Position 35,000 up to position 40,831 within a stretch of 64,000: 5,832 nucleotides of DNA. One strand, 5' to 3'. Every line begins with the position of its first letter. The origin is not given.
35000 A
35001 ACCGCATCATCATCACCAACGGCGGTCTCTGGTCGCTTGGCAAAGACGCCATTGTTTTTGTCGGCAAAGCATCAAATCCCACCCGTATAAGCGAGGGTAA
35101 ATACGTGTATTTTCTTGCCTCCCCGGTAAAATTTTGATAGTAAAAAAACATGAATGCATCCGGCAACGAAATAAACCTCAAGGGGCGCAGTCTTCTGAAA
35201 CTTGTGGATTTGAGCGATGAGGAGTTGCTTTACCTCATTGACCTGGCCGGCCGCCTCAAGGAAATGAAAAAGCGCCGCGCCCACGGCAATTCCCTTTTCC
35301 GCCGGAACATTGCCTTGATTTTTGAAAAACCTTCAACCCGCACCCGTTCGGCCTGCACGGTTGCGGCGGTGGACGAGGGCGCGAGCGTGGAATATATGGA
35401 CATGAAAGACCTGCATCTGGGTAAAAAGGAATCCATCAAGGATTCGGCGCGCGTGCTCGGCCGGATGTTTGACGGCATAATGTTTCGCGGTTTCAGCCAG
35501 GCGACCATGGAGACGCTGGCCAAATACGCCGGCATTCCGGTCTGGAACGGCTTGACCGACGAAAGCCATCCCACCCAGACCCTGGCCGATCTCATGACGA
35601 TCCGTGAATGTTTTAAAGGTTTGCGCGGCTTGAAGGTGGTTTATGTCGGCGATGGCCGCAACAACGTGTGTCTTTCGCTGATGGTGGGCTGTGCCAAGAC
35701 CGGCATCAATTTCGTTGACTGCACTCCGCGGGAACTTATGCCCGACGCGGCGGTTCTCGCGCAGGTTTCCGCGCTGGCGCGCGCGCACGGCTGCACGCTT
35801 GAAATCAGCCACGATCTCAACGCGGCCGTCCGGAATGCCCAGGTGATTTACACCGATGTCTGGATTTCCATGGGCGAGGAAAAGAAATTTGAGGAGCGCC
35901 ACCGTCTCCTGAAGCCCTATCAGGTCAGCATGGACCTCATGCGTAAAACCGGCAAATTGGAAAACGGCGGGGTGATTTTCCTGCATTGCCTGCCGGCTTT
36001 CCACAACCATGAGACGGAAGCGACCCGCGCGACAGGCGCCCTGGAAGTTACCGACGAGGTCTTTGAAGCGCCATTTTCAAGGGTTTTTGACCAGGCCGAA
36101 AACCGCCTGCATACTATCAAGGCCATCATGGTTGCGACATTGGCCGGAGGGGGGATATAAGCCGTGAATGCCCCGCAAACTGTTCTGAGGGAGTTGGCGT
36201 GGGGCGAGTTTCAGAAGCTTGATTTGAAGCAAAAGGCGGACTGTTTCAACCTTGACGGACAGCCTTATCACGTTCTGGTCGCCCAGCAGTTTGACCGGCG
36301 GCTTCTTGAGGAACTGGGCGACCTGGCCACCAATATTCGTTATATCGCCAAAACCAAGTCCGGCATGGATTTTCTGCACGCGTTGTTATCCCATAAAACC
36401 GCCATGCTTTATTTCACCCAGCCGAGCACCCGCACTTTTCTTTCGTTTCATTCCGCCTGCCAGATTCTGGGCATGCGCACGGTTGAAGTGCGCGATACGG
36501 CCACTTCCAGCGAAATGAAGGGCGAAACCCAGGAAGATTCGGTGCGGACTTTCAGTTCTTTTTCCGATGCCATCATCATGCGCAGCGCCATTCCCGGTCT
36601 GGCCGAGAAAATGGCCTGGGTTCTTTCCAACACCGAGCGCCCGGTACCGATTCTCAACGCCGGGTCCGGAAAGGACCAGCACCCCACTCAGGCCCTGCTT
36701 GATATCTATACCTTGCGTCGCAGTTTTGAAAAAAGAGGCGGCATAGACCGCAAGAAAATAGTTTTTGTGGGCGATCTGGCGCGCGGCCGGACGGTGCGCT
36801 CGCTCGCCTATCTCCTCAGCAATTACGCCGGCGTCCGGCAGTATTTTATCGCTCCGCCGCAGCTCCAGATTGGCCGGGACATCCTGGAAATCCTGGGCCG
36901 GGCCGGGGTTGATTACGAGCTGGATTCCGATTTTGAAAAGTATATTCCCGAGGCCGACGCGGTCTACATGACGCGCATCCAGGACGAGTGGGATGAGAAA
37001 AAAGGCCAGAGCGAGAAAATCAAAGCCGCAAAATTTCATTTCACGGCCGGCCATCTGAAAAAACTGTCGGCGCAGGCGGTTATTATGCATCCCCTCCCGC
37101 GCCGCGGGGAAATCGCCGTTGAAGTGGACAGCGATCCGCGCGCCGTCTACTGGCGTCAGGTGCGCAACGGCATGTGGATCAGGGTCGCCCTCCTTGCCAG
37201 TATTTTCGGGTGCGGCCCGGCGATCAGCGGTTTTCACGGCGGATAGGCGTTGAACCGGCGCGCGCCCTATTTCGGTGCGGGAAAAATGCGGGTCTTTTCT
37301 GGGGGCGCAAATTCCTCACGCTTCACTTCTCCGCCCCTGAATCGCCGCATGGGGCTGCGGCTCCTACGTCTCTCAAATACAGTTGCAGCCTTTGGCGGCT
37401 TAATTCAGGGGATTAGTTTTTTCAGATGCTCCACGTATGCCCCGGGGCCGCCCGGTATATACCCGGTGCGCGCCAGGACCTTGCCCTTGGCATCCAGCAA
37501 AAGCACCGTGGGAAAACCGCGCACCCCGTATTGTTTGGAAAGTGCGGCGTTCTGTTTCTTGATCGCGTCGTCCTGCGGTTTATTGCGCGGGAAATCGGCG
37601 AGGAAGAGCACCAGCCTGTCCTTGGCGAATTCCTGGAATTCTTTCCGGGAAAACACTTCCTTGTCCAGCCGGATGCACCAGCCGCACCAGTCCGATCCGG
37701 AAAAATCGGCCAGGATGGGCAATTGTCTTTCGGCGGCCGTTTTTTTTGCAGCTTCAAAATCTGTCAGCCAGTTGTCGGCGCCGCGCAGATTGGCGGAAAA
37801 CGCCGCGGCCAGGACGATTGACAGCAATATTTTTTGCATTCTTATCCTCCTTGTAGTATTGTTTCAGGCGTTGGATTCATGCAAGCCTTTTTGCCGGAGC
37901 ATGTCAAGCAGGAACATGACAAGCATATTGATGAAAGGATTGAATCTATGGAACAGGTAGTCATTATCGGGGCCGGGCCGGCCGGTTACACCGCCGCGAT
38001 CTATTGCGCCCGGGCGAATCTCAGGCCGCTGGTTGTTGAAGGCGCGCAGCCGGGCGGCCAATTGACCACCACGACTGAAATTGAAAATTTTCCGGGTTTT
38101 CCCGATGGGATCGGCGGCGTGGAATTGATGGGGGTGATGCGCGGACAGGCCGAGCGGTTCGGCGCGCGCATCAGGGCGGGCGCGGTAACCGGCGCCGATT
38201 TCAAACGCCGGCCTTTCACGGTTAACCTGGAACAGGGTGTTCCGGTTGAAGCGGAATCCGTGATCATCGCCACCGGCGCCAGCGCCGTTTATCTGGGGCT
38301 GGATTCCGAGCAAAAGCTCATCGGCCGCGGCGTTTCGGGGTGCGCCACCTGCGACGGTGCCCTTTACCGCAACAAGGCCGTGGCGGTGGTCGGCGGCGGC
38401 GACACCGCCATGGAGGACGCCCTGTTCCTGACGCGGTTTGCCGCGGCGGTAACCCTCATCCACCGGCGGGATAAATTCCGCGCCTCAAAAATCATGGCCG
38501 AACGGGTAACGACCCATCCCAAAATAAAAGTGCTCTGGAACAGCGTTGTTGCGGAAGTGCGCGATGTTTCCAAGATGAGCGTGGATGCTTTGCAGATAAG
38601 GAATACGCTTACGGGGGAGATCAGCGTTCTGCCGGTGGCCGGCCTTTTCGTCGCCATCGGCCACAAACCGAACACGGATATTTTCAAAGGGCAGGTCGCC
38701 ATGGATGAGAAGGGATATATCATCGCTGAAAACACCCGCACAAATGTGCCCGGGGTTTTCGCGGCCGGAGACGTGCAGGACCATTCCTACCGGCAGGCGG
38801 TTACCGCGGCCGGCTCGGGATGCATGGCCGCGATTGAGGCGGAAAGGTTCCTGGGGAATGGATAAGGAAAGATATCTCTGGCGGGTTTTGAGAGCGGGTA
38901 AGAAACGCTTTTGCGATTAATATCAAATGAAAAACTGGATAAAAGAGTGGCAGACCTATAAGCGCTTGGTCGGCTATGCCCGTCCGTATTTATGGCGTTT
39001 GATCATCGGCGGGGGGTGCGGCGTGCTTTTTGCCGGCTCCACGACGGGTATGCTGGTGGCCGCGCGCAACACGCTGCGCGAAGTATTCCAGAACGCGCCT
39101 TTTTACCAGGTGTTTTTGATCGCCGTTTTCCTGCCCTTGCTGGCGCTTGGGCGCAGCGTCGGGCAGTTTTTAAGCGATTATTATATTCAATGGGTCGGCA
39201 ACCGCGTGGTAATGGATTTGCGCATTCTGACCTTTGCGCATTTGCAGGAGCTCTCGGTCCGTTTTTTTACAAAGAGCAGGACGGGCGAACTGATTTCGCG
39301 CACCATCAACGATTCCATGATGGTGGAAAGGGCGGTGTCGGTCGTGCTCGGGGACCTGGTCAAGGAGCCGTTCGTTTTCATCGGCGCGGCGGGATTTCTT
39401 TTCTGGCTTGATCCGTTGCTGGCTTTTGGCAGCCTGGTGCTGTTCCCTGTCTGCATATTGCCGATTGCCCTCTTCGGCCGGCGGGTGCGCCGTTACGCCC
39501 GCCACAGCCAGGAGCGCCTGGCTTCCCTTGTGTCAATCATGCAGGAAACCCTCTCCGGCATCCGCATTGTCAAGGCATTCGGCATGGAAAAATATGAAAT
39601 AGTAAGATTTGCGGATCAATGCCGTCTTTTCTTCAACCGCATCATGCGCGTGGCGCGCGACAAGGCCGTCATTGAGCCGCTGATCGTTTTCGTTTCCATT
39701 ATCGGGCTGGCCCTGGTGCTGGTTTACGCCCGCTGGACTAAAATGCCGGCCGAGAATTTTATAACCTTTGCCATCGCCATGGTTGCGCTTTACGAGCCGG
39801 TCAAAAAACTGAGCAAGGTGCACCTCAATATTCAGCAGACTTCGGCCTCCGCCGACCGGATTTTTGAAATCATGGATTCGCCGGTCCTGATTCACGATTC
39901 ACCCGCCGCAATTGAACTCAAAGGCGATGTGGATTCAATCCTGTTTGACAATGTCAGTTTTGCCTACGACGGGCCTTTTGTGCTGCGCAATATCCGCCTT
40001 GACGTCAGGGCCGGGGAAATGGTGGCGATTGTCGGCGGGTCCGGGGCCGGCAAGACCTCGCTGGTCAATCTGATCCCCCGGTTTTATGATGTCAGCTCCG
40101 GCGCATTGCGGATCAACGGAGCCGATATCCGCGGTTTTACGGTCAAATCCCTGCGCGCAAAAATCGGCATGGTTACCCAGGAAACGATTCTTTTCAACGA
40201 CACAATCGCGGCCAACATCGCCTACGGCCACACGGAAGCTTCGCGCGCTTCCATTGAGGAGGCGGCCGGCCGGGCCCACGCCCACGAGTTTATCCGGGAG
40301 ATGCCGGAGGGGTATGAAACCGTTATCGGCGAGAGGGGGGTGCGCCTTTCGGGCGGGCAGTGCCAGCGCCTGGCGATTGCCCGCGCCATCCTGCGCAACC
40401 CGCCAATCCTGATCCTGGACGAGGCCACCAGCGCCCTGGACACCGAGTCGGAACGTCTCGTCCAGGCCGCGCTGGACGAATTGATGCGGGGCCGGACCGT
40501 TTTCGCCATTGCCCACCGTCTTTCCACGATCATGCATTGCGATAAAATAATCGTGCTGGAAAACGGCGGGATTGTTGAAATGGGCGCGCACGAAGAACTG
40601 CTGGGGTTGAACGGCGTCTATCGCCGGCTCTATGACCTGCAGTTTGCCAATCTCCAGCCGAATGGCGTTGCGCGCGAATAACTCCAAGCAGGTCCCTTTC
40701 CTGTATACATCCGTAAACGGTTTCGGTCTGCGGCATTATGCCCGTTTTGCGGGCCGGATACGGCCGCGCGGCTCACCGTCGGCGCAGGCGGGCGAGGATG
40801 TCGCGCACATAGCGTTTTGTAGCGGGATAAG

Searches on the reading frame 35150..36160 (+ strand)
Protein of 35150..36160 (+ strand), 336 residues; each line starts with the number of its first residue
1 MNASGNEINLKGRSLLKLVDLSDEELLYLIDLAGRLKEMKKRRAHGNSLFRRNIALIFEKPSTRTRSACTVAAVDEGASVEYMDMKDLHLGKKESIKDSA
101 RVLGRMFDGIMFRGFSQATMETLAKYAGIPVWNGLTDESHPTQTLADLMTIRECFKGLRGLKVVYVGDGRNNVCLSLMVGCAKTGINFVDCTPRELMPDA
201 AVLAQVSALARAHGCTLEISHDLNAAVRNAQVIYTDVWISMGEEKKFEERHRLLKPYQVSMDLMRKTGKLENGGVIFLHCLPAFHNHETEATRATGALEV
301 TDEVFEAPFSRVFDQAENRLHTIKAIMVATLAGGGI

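Call 20: search_protein_families(library=pfam, proteins=[window:35150-36160:+], max_evalue=0.01)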
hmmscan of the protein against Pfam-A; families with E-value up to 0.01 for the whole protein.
window:35150-36160:+ (336 aa): 2 families
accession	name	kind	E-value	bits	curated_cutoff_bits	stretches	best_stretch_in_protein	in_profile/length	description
PF00185.30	OTCace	-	3.5e-50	170.5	29.4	1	160-329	2-156/157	Aspartate/ornithine carbamoyltransferase, Asp/Orn binding domain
PF02729.26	OTCace_N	-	5.9e-44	150.2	29.9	1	13-153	1-148/148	Aspartate/ornithine carbamoyltransferase, carbamoyl-P binding domain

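Call 36: find_encoding_contigs(protein=window:35150-36160:+, flank=10000, max_places=10)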
Protein window:35150-36160:+ (336 aa): 3 contigs read that carry it; 3 places shown.
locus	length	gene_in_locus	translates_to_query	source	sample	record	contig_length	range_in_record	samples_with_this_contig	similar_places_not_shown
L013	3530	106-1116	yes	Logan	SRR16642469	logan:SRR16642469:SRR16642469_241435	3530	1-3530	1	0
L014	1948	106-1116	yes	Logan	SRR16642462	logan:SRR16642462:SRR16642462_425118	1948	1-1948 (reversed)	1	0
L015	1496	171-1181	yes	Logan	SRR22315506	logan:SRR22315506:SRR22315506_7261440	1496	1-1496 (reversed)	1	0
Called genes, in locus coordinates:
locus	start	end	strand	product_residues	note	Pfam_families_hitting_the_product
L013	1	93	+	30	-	?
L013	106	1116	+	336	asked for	PF02729:OTCace_N, PF00185:OTCace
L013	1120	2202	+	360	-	PF02729:OTCace_N, PF00185:OTCace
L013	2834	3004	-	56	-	-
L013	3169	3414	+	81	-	-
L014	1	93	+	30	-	?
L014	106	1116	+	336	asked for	PF02729:OTCace_N, PF00185:OTCace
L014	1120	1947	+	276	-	?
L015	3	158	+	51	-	?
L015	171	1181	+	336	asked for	PF02729:OTCace_N, PF00185:OTCace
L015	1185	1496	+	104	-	?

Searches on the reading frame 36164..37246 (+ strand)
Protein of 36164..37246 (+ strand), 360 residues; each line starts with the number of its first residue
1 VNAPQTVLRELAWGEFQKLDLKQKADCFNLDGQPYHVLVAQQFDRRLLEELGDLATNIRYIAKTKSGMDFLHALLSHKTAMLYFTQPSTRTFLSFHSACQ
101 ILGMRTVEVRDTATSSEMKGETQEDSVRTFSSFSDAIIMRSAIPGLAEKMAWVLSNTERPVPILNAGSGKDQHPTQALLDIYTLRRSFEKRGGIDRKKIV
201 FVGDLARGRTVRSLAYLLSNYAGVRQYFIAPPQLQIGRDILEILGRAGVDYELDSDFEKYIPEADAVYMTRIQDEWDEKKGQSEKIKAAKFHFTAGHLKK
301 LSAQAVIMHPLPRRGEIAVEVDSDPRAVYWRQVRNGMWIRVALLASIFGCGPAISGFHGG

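Call 53: search_protein_families(library=pfam, proteins=[window:36164-37246:+], max_evalue=0.001)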
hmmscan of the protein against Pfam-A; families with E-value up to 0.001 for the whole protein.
window:36164-37246:+ (360 aa): 2 families
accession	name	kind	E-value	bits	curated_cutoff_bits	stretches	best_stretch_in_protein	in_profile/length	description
PF02729.26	OTCace_N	-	5.2e-31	108.2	29.9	1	36-185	2-147/148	Aspartate/ornithine carbamoyltransferase, carbamoyl-P binding domain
PF00185.30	OTCace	-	4.3e-28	98.8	29.4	1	197-346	3-156/157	Aspartate/ornithine carbamoyltransferase, Asp/Orn binding domain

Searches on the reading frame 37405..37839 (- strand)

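Call 53: search_protein_families(library=pfam, proteins=[window:37405-37839:-], max_evalue=0.001)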
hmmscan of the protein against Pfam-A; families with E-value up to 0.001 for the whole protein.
window:37405-37839:- (144 aa): 4 families
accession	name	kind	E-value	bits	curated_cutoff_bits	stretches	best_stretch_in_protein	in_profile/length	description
PF13098.12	Thioredoxin_2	-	1.5e-14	54.6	27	1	35-129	1-96/104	Thioredoxin-like domain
PF13899.12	Thioredoxin_7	-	5.1e-14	52.6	27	1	23-117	1-83/83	Thioredoxin-like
PF03190.21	Thioredox_DsbH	-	3.7e-07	30.7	27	1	23-141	21-135/163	Protein of unknown function, DUF255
PF00085.26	Thioredoxin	-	0.00045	20.6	23.5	0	37-120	16-84/103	Thioredoxin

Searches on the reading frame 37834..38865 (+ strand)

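Call 53: search_protein_families(library=pfam, proteins=[window:37834-38865:+], max_evalue=0.001)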
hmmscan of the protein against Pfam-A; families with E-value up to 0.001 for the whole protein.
window:37834-38865:+ (343 aa): 12 families
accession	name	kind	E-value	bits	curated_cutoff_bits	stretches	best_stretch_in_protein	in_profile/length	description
PF07992.20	Pyr_redox_2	-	1.3e-50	173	26.1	1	41-329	2-291/291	Pyridine nucleotide-disulphide oxidoreductase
PF13738.12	Pyr_redox_3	-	7.9e-20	71.7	30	1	118-312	104-305/305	Pyridine nucleotide-disulphide oxidoreductase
PF00070.33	Pyr_redox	-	4.4e-18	66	22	1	183-255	2-79/82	Pyridine nucleotide-disulphide oxidoreductase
PF01266.30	DAO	-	1.1e-07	32.1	27.9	0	42-75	2-37/353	FAD dependent oxidoreductase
PF00890.30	FAD_binding_2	-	4.7e-07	29.8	20.4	1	42-77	2-38/414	FAD binding domain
PF03486.20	HI0933_like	-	3.7e-06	27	50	0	41-73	2-34/244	HI0933-like protein Rossmann domain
PF01134.28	GIDA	-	4.1e-06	26.6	22.1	0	41-68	1-28/391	Glucose inhibited division protein A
PF12831.13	FAD_oxidored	-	1.3e-05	25.1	27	1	41-81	1-42/416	FAD dependent oxidoreductase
PF13450.12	NAD_binding_8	-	1.7e-05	25.5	21.9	1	44-82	1-40/68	NAD(P)-binding Rossmann-like domain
PF01946.23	Thi4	-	4.5e-05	23.2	26.2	1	39-70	16-49/235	Thi4 family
PF13241.12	NAD_binding_7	-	0.0006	20.8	22.1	0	179-224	6-52/104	Putative NAD(P)-binding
PF01494.25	FAD_binding_3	-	0.00066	19.4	22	0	41-69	3-31/349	FAD binding domain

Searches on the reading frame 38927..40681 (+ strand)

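Call 53: search_protein_families(library=pfam, proteins=[window:38927-40681:+], max_evalue=0.001)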
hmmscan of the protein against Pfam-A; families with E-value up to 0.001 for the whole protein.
window:38927-40681:+ (584 aa): 4 families
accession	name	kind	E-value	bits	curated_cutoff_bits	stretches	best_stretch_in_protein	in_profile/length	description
PF00664.28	ABC_membrane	-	3.1e-36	125.9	28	1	63-272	41-250/274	ABC transporter transmembrane region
PF00005.33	ABC_tran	-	4.9e-32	111.8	25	1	353-502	1-137/137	ABC transporter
PF02463.25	SMC_N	-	2.8e-06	27.4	40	1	367-543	28-210/220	RecF/RecN/SMC N terminal domain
PF13191.12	AAA_16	-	0.00029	21.8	32.6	1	360-521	19-161/167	AAA ATPase domain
